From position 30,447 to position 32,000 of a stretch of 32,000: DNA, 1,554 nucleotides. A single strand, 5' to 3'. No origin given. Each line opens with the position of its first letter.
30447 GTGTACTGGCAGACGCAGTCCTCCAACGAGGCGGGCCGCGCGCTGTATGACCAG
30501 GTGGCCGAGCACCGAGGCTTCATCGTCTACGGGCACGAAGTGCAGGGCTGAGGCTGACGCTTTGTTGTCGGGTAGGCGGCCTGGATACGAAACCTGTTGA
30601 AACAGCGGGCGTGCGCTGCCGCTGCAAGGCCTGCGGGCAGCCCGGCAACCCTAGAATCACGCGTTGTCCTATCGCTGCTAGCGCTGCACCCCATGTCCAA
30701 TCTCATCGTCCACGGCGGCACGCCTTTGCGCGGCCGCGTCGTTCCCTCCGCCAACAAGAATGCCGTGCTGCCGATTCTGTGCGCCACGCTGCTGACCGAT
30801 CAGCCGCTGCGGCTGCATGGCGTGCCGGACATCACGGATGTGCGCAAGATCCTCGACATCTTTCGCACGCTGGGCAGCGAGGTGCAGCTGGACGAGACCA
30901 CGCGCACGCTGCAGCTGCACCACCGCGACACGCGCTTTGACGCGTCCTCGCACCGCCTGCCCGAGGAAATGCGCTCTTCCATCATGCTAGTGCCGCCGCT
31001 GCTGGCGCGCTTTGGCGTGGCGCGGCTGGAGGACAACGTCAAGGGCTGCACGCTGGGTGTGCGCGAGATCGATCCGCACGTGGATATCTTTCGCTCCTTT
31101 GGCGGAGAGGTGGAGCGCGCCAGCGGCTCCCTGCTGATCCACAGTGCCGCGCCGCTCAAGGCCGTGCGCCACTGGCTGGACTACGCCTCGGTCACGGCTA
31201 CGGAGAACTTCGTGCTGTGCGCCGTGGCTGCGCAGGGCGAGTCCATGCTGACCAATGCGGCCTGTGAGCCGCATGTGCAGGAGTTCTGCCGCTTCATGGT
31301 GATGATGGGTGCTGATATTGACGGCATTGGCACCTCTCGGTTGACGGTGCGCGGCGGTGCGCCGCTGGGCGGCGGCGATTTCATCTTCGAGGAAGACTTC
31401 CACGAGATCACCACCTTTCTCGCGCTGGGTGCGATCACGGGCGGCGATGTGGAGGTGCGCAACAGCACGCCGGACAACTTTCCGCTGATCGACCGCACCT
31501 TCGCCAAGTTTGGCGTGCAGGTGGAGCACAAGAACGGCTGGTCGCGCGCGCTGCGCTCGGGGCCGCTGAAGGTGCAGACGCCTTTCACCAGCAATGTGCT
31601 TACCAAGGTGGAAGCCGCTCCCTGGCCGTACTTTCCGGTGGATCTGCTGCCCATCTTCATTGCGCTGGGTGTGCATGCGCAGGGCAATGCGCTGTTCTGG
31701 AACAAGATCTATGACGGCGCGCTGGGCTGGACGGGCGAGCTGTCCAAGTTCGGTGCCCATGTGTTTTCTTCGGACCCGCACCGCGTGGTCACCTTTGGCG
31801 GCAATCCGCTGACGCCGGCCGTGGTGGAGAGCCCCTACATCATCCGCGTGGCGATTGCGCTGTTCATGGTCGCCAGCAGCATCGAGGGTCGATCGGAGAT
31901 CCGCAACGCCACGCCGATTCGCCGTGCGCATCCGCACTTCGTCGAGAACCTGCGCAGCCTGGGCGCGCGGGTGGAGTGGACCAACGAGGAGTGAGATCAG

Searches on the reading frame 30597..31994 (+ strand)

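Call 83: search_protein_families(library=pfam, proteins=[window:30597-31994:+], max_evalue=0.001)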
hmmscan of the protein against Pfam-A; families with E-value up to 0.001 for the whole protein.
window:30597-31994:+ (465 aa): 1 family
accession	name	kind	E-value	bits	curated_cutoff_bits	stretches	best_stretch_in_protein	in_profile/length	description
PF00275.25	EPSP_synthase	-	4.8e-54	184.1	22.8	1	39-452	2-417/417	EPSP synthase (3-phosphoshikimate 1-carboxyvinyltransferase)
